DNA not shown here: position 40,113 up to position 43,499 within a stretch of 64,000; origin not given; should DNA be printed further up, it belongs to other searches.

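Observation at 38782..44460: Compact four-gene operon: receiver/pseudo-kinase -> TerB-like ABC ATPase-permease with C-terminal extension -> helical lipoprotein -> small secreted protein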

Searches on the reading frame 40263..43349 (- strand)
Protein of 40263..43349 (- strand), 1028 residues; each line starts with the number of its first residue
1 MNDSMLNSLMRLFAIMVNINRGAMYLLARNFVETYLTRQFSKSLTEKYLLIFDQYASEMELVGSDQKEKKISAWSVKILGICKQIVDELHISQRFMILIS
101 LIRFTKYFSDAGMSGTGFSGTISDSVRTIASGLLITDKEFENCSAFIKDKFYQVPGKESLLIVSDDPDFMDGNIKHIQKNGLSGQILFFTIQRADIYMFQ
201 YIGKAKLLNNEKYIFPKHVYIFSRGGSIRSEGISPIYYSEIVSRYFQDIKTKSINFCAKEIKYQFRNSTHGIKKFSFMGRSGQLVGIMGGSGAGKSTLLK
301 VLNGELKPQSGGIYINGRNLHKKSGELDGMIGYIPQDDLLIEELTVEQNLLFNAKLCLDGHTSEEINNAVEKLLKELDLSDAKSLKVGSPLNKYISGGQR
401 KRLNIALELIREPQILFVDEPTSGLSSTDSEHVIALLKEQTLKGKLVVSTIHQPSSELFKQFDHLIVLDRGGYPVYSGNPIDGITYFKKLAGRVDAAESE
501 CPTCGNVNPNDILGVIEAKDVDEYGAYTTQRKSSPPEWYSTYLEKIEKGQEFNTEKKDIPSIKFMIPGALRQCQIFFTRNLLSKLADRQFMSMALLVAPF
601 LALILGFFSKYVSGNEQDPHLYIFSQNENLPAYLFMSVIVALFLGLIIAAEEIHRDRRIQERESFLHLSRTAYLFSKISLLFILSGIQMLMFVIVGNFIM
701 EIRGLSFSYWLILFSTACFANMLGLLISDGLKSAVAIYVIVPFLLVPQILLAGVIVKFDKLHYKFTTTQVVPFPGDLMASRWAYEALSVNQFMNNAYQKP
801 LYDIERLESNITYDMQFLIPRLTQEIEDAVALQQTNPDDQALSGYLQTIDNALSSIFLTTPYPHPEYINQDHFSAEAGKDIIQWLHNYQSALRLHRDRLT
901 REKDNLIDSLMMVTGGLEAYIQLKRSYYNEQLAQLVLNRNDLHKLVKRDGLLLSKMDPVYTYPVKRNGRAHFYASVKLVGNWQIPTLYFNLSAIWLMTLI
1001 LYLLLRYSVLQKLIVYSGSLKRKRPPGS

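Call 3: search_protein_families(library=pfam, proteins=[window:40263-43349:-], max_evalue=0.1)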
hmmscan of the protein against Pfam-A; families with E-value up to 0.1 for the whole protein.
window:40263-43349:- (1028 aa): 11 families
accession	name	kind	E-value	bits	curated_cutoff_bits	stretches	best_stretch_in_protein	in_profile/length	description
PF00005.33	ABC_tran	-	3.1e-32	112.5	25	1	273-423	2-137/137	ABC transporter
PF01061.29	ABC2_membrane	-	3.4e-16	59.9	26.9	1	571-791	1-210/211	ABC-2 type transporter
PF19055.6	ABC2_membrane_7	-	5.9e-06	25.8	22.7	1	452-491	1-40/410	ABC-2 type transporter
PF12730.13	ABC2_membrane_4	-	0.0015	19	27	1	584-746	8-161/179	ABC-2 family transporter protein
PF03193.22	RsgA_GTPase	-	0.004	17.4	30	1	272-311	97-135/174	RsgA GTPase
PF13304.12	AAA_21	-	0.0054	17.3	27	0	396-450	239-297/304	AAA domain, putative AbiEii toxin, Type IV TA system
PF13238.12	AAA_18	-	0.051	14.5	29.4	0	285-366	1-85/128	AAA domain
PF03215.21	Rad17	-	0.071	13.5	23.8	0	280-338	43-100/186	Rad17 P-loop domain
PF13191.12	AAA_16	-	0.078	13.9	32.6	0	280-319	23-60/167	AAA ATPase domain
PF13555.12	AAA_29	-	0.084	13.1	27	0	282-299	23-39/61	P-loop containing region of AAA domain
PF15516.12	BpuSI_N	-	0.095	13.2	25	0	769-826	62-119/152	BpuSI N-terminal domain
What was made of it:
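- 40263..43349 (-): ABC: 1028-aa ABCG-type half transporter. ABC_tran 112.5 bits, ABC2_membrane 59.9 bits (call 3).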

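Call 4: search_protein_families(library=ncbifam, proteins=[window:40263-43349:-], max_evalue=0.1)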
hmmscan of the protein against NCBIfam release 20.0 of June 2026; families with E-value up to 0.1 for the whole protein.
window:40263-43349:- (1028 aa): 193 families (the best 25 are shown)
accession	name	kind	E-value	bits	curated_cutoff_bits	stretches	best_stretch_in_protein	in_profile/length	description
TIGR00955.1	3a01204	subfamily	3.4e-75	253.8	736.35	1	257-799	26-559/617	pigment precursor permease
TIGR00956.1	3a01205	subfamily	4e-45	154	1959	1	276-479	783-987/1394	pleiotropic drug resistance family protein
TIGR02673.1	FtsE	equivalog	1.2e-32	113.3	264.85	1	259-464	5-205/214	cell division ATP-binding protein FtsE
TIGR01188.1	drrA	subfamily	2.4e-32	112.5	312.45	1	269-471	6-200/302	daunorubicin resistance ABC transporter, ATP-binding protein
TIGR03608.1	L_ocin_972_ABC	subfamily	4.3e-31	108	254.85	1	260-467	3-205/206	putative bacteriocin export ABC transporter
TIGR03375.1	type_I_sec_LssB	subfamily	6.8e-31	107.3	693.1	1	256-471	466-677/696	type I secretion system permease/ATPase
TIGR02857.1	CydD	equivalog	9.1e-31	107.4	435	1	254-467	320-528/529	thiol reductant ABC exporter subunit CydD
TIGR04521.1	ECF_ATPase_2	equivalog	5.3e-30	104.5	330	1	260-480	5-229/279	energy-coupling factor transporter ATPase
TIGR03864.1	PQQ_ABC_ATP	hypoth_equivalog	1.4e-29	103.3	302.25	1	259-471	5-208/236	ABC transporter, ATP-binding subunit, PQQ-dependent alcohol dehydrogenase system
TIGR02315.1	ABC_phnC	equivalog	4.5e-29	101.6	266.1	1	259-479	5-229/243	phosphonate ABC transporter ATP-binding protein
TIGR02868.1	CydC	equivalog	3.7e-27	95.1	329.05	1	250-453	329-529/530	thiol reductant ABC exporter subunit CydC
NF033858.1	ABC2_perm_RbbA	equivalog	9.1e-27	93.3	1050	1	247-436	258-439/909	ribosome-associated ATPase/putative transporter RbbA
NF010171.0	PRK13652.1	equivalog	1.2e-26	93.5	476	1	259-471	7-214/277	cobalt transporter ATP-binding subunit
TIGR03522.1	GldA_ABC_ATP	equivalog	1.7e-26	93.4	402.6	1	270-450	16-189/301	gliding motility-associated ABC transporter ATP-binding subunit GldA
TIGR00968.1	3a0106s01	subfamily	2.3e-26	92.8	342.75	1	260-471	5-207/237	sulfate ABC transporter ATP-binding protein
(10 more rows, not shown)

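Call 6: find_homologous_proteins(query=window:40263-43349:-, max_evalue=1e-10)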
Query window:40263-43349:- (1028 aa): 8000 proteins with E <= 1e-10 among 8000 candidates; the best 120 are listed.
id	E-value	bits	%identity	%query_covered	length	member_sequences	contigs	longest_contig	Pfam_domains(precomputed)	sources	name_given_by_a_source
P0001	0.0e+0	2312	100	100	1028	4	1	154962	PF19055.7,PF01061.30,PF00005.34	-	-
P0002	0.0e+0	2030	87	100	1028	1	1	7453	PF19055.7,PF01061.30,PF00005.34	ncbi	-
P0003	0.0e+0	1944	84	100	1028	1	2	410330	PF19055.7,PF01061.30,PF00005.34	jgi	jgi:ABC-type multidrug transport system ATPase subunit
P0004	0.0e+0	1936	83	100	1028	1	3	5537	PF19055.7,PF01061.30,PF00005.34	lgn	-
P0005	0.0e+0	1894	81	100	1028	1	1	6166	PF19055.7,PF01061.30,PF00005.34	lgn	-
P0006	0.0e+0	1844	79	100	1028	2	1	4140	PF19055.7,PF01061.30,PF00005.34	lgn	-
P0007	0.0e+0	1843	79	100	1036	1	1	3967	PF19055.7,PF01061.30,PF00005.34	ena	-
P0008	0.0e+0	1815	78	100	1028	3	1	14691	PF19055.7,PF01061.30,PF00005.34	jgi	jgi:ABC-type multidrug transport system ATPase subunit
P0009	0.0e+0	1815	78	100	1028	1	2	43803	PF19055.7,PF01061.30,PF00005.34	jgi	jgi:ABC transport system ATP-binding/permease protein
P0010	0.0e+0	1810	78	100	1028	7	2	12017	PF19055.7,PF01061.30,PF00005.34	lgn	-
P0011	0.0e+0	1802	78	100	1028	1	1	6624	PF19055.7,PF01061.30,PF00005.34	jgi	jgi:ABC-type multidrug transport system ATPase subunit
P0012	0.0e+0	1777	77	100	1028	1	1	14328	PF19055.7,PF01061.30,PF00005.34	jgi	jgi:ABC-type multidrug transport system ATPase subunit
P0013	0.0e+0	1766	75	100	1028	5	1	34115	PF19055.7,PF01061.30,PF00005.34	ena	-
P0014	0.0e+0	1765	76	100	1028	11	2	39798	PF19055.7,PF01061.30,PF00005.34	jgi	-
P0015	0.0e+0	1759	76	100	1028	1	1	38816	PF19055.7,PF01061.30,PF00005.34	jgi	-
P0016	0.0e+0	1756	76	100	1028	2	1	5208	PF19055.7,PF01061.30,PF00005.34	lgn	-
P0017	0.0e+0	1748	75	99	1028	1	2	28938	PF19055.7,PF01061.30,PF00005.34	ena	-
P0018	0.0e+0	1740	75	100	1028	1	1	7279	PF19055.7,PF01061.30,PF00005.34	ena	-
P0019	0.0e+0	1740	75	100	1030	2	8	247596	PF19055.7,PF01061.30,PF00005.34,PF12730.14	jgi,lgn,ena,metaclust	metaclust:\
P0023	0.0e+0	1725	74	100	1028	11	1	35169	PF19055.7,PF01061.30,PF00005.34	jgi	jgi:ABC-type multidrug transport system ATPase subunit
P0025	0.0e+0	1716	74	100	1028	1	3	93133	PF19055.7,PF01061.30,PF00005.34,PF12730.14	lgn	-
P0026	0.0e+0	1708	75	99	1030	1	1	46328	PF19055.7,PF01061.30,PF00005.34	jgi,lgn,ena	-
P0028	0.0e+0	1708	74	98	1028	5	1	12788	PF19055.7,PF01061.30,PF00005.34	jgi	-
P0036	0.0e+0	1676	72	98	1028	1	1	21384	PF19055.7,PF01061.30,PF00005.34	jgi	-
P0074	0.0e+0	1407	61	100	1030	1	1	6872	PF19055.7,PF01061.30,PF00005.34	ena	-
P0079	0.0e+0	1393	61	100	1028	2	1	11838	PF19055.7,PF01061.30,PF00005.34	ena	-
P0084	0.0e+0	1381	61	100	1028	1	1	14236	PF01061.30,PF00005.34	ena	-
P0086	0.0e+0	1377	61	100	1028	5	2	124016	PF01061.30,PF00005.34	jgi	jgi:ABC-type multidrug transport system ATPase subunit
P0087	0.0e+0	1374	60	99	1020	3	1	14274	PF19055.7,PF01061.30,PF00005.34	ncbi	-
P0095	0.0e+0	1360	59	100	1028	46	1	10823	PF19055.7,PF01061.30,PF00005.34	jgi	-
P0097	0.0e+0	1305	58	99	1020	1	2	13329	PF19055.7,PF01061.30,PF00005.34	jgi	-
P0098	0.0e+0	1262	56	99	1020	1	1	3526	PF19055.7,PF01061.30,PF00005.34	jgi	jgi:ABC-type multidrug transport system ATPase subunit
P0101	0.0e+0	1245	56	99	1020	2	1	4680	PF19055.7,PF01061.30,PF00005.34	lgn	-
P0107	0.0e+0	1229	56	99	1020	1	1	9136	PF19055.7,PF01061.30,PF00005.34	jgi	jgi:ABC-type multidrug transport system ATPase subunit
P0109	0.0e+0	1226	55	99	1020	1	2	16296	PF19055.7,PF01061.30,PF00005.34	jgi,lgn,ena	-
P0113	0.0e+0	1223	55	99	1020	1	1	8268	PF19055.7,PF01061.30,PF00005.34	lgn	-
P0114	0.0e+0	1221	55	99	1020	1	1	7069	PF01061.30,PF00005.34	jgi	jgi:ABC-type multidrug transport system ATPase subunit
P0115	0.0e+0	1220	55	99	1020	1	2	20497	PF19055.7,PF01061.30,PF00005.34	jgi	jgi:ABC-type multidrug transport system ATPase subunit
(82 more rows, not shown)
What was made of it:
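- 40263..43349 (-): More than 120 homologues are all about 1020-1030 aa (call 6).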

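Call 7: search_solved_structures(query=window:40263-43349:-, max_evalue=0.001)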
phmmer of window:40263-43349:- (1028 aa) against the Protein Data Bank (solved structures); distinct sequences matched with E-value up to 0.001: 547 (the best 60 are shown).
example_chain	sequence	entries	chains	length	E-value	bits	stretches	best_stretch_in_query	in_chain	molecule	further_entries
9s2c_A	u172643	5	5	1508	3.6e-43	151.2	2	279-509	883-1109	Pleiotropic ABC efflux transporter of multiple drugs CDR1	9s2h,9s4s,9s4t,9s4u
9iuk_A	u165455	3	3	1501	3.6e-41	144.6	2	280-489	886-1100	Pleiotropic ABC efflux transporter of multiple drugs CDR1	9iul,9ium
7p03_A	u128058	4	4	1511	4.8e-41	144.1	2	279-484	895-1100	Pleiotropic ABC efflux transporter of multiple drugs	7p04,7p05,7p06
7w01_A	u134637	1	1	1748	2.1e-40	142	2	276-459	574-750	Phospholipid-transporting ATPase ABCA3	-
7w02_A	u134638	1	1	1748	1.4e-39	139.3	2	276-459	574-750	Phospholipid-transporting ATPase ABCA3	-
7fdv_A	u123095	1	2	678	4.4e-38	134.3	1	272-761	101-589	ATP-binding cassette sub-family G member 1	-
7r8c_A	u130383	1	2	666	1.6e-36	129.2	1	272-761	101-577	Isoform 4 of ATP-binding cassette sub-family G member 1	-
7oz1_A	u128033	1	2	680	3.7e-36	128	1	272-761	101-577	Isoform 4 of ATP-binding cassette sub-family G member 1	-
7r8d_A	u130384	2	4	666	4e-36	127.9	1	272-761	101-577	Isoform 4 of ATP-binding cassette sub-family G member 1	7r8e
7lkp_A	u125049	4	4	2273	1.2e-35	126.3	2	275-480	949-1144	Retinal-specific phospholipid-transporting ATPase ABCA4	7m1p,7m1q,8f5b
7e7i_A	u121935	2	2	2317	1.3e-35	126.2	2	275-480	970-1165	Retinal-specific phospholipid-transporting ATPase ABCA4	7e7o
7zk8_A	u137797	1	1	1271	4.1e-35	124.5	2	253-471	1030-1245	ATP-dependent translocase ABCB1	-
7zk9_A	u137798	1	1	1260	4.1e-35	124.5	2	253-471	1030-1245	ATP-dependent translocase ABCB1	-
6eti_A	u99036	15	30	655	4.9e-35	124.3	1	267-495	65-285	ATP-binding cassette sub-family G member 2 | Broad substrate specificity ATP-binding cassette transporter ABCG2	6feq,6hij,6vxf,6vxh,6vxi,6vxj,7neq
5nj3_A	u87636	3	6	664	4.9e-35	124.3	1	266-495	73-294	ATP-binding cassette sub-family G member 2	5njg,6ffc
7zka_A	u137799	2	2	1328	5.7e-35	124.1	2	253-471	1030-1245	ATP-dependent translocase ABCB1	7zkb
7zk4_A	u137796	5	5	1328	6.9e-35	123.8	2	253-471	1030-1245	ATP-dependent translocase ABCB1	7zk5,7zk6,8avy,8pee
6ujp_A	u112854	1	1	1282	1e-34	123.2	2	253-471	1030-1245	ATP-dependent translocase ABCB1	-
6ujt_A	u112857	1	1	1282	1.1e-34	123.1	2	253-471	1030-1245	ATP-dependent translocase ABCB1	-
6q81_A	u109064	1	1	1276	1.1e-34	123.1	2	253-471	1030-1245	P-glycoprotein (ABCB1)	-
6ujr_A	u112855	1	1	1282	1.1e-34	123.1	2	253-471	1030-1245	ATP-dependent translocase ABCB1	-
5kpi_A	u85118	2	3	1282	1.1e-34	123.1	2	253-471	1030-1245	Multidrug resistance protein 1A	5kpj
6ujw_A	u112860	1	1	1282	1.1e-34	123.1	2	253-471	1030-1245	ATP-dependent translocase ABCB1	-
4m2s_A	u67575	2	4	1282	1.1e-34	123.1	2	253-471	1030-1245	Multidrug resistance protein 1A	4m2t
4m1m_A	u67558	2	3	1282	1.1e-34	123.1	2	253-471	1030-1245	Multidrug resistance protein 1A | ATP-dependent translocase ABCB1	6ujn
3g60_A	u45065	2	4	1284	1.1e-34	123.1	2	253-471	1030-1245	Multidrug resistance protein 1a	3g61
3g5u_A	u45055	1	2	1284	1.1e-34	123.1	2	253-471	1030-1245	Multidrug resistance protein 1a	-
6ujs_A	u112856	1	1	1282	1.1e-34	123.1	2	253-471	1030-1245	ATP-dependent translocase ABCB1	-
4ksb_A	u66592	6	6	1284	1.1e-34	123.1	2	253-471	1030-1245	Multidrug resistance protein 1A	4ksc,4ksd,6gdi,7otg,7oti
4lsg_A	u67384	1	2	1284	1.1e-34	123.1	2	253-471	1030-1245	Multidrug resistance protein 1A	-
4q9h_A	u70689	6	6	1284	1.1e-34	123.1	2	253-471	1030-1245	Multidrug resistance protein 1A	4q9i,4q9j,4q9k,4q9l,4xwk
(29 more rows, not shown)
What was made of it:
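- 40263..43349 (-): The best PDB sequence relatives are Cdr1/Pdr5, ABCA3/4 and ABCG1/2/5 (call 7).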

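Call 61: search_protein_families(library=padloc, proteins=[window:40263-43349:-], max_evalue=0.001)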
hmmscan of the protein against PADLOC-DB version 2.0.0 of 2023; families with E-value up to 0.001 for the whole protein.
window:40263-43349:- (1028 aa): 3 families
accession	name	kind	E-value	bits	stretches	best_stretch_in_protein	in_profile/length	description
PDLC04135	mad3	-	2.8e-18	64.6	1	370-471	234-340/374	mads_3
PDLC04140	mad8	-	1.5e-09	35.8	1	272-454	17-234/314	mads_8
PDLC02335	AbiLi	-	1.6e-05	22.2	1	283-450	77-235/326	AbiLi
